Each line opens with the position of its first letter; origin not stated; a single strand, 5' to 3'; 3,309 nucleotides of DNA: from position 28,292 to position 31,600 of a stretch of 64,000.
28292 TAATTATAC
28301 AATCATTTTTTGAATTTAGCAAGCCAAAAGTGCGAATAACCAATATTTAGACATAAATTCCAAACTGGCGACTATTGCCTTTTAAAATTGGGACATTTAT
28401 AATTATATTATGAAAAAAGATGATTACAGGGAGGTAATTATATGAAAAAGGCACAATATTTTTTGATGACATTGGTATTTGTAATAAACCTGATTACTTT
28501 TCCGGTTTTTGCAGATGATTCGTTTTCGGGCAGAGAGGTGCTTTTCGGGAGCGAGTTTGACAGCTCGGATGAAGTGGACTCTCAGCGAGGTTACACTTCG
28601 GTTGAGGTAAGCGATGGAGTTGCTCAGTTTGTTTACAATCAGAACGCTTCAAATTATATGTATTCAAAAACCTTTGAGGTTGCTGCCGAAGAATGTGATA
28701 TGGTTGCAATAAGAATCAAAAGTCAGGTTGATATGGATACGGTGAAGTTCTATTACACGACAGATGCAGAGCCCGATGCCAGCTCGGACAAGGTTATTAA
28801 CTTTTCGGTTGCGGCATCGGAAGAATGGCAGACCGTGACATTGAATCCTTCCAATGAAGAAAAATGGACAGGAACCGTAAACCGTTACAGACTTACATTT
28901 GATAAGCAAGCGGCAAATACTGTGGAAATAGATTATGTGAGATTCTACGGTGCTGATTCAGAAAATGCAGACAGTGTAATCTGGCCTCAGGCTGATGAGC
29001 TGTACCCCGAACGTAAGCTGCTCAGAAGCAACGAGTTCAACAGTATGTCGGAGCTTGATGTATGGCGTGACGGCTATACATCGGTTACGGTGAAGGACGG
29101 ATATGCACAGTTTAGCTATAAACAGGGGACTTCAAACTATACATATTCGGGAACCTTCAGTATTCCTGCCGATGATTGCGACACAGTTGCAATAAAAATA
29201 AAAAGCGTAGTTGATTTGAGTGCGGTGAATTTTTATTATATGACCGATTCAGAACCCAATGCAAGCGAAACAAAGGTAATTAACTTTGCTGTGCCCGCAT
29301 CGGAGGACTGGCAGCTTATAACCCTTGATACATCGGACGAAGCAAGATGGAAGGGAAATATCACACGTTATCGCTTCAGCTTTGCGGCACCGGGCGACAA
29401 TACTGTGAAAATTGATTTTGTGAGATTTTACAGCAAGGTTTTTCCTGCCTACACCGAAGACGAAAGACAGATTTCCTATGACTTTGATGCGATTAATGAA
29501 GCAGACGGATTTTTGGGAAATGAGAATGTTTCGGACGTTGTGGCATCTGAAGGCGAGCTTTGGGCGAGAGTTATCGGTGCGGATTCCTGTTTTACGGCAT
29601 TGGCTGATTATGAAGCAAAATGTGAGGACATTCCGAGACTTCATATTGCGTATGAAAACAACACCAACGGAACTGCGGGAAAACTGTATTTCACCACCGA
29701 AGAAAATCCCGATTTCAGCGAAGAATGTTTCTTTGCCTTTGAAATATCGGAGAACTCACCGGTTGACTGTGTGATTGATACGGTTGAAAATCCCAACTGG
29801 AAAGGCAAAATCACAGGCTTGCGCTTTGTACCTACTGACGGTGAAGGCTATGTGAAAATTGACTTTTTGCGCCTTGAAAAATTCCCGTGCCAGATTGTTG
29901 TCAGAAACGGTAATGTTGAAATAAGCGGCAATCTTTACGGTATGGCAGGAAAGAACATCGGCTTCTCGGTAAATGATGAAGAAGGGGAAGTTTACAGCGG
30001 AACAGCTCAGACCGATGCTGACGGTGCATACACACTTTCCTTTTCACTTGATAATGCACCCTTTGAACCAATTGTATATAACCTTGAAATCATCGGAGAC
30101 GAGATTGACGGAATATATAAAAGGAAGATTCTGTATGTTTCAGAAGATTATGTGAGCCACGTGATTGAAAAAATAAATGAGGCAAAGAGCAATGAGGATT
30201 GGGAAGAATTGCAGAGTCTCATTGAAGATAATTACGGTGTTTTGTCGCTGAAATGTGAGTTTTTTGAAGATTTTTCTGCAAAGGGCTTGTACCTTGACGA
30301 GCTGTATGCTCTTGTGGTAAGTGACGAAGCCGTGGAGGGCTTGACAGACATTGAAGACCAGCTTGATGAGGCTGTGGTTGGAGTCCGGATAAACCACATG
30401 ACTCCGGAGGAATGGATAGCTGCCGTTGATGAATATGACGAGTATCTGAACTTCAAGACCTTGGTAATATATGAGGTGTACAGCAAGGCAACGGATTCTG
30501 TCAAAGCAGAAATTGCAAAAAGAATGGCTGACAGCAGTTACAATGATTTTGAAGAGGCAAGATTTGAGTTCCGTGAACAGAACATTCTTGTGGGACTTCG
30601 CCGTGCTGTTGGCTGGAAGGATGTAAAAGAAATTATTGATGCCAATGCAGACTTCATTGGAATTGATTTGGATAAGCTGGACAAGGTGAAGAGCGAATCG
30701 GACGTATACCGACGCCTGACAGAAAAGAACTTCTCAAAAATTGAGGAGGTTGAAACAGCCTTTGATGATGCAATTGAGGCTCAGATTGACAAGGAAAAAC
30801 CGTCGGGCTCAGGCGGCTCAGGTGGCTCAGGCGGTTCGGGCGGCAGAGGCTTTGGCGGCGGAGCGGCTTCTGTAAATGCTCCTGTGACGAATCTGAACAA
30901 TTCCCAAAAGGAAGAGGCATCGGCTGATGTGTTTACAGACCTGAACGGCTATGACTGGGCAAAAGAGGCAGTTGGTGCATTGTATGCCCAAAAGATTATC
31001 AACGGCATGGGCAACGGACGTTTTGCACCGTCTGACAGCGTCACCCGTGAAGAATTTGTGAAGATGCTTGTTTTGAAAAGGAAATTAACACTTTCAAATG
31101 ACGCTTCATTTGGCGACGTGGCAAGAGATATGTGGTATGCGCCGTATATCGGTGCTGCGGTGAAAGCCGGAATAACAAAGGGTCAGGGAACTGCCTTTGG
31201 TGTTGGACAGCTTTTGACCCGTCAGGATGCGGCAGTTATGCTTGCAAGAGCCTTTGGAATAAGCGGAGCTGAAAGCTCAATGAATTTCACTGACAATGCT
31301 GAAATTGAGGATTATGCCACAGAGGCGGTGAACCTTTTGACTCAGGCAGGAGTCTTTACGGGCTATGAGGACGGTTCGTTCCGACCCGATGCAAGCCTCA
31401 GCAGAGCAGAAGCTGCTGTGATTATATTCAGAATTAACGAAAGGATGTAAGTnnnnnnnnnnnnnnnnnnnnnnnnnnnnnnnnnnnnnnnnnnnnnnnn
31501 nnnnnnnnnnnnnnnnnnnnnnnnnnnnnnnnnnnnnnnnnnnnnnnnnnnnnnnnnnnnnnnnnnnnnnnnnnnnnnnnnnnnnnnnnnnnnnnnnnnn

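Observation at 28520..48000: Recurrent unassigned ~130-160-aa module with a W-x-G-x-[ILV]-x-x-[ILY]-R ... V-x-ID-[YFS]-[IV] C-terminal signature (at least 8 copies in 4 proteins)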

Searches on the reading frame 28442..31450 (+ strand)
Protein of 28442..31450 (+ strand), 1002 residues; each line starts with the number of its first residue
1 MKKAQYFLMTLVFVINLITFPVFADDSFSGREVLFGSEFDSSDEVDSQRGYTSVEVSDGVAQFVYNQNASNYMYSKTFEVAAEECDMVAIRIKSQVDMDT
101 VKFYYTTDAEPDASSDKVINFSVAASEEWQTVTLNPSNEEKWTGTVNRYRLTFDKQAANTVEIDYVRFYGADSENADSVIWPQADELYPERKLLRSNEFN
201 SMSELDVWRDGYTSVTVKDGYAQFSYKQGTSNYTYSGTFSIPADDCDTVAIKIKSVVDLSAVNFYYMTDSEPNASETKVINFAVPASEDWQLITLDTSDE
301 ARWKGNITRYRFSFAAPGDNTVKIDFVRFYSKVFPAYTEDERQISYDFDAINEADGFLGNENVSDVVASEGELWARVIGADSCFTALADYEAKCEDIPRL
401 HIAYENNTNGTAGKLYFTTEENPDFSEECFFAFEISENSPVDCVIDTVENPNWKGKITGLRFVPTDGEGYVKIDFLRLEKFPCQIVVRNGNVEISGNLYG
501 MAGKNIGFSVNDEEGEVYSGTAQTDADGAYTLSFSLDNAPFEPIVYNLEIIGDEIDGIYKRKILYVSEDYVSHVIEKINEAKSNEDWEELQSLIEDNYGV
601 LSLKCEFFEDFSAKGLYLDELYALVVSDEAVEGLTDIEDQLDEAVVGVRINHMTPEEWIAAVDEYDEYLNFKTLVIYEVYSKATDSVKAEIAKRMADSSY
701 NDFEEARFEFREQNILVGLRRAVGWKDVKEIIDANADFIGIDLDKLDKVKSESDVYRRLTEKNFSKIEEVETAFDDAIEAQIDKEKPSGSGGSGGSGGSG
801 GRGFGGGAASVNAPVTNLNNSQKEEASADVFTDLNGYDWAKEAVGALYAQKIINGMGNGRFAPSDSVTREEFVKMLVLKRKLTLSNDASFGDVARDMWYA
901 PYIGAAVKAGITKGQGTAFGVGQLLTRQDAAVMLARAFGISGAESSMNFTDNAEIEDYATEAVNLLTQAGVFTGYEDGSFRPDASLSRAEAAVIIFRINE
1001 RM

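Call 4: search_protein_families(library=pfam, proteins=[window:28442-31450:+], max_evalue=1)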
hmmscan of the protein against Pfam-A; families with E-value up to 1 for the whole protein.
window:28442-31450:+ (1002 aa): 4 families
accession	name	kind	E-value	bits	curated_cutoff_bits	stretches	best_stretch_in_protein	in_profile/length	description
PF00395.25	SLH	-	2.7e-34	117.3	20.8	3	831-872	2-43/44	S-layer homology domain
PF19070.5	DUF5766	-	0.002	18.8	27.4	0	192-246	16-71/77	Family of unknown function (DUF5766)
PF23006.1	Tor_FN3_1st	-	0.023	14.9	25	0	277-299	47-69/115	Tyrosine-protein kinase receptor torso, first FN3 domain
PF18607.7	HTH_54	-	0.14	12.8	32.3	1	671-725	19-73/92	ParA helix turn helix domain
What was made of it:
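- On SLH cell-wall anchoring domain: The SLH match in the 28442 protein lies outside the modules: the best stretch is residues 831-872, and the modules end at residue 482 (call 4).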

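Call 13: search_protein_families(library=ncbifam, proteins=[window:28442-31450:+], max_evalue=1)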
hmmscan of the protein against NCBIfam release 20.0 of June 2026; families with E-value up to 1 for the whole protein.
window:28442-31450:+ (1002 aa): 2 families
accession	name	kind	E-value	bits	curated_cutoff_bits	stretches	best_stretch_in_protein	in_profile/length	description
NF033190.2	inl_like_NEAT_1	exception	9.3e-18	63.9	1275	2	815-951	564-705/754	NEAT domain-containing leucine-rich repeat protein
TIGR01644.1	phage_P2_V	subfamily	0.016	14.8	46.75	0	43-93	82-131/192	phage baseplate assembly protein V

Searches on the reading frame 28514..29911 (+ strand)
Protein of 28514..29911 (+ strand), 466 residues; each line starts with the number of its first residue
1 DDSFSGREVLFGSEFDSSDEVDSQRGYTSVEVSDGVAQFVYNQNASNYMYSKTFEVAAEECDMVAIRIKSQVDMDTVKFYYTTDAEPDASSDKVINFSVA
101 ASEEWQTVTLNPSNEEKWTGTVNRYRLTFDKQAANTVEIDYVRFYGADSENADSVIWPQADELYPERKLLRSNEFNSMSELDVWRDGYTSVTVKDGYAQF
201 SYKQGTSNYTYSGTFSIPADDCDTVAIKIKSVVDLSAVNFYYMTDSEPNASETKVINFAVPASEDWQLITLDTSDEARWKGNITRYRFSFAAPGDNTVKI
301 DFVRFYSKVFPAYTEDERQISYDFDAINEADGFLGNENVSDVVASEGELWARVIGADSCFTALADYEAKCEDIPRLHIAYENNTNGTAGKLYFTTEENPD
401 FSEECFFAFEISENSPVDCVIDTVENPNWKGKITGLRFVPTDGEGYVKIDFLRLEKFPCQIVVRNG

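Call 45: find_homologous_proteins(query=window:28514-29911:+, max_evalue=0.001)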
Query window:28514-29911:+: 5024 candidates shared short words with the query, none scored E <= 0.001.

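Call 68: find_related_loci(query=window:28514-29911:+, collection=genome_contigs, flank=10000)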
Query window:28514-29911:+ (466 aa) in genome_contigs; peptide patterns used: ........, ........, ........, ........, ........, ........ (x = any residue, [..] = any of these).
17 stretches matched a pattern, but none encodes a relative of the query by tblastn (E <= 1e-3).
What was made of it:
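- Tried and rejected: With the triple-module region it found no confirmed relative (call 68).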
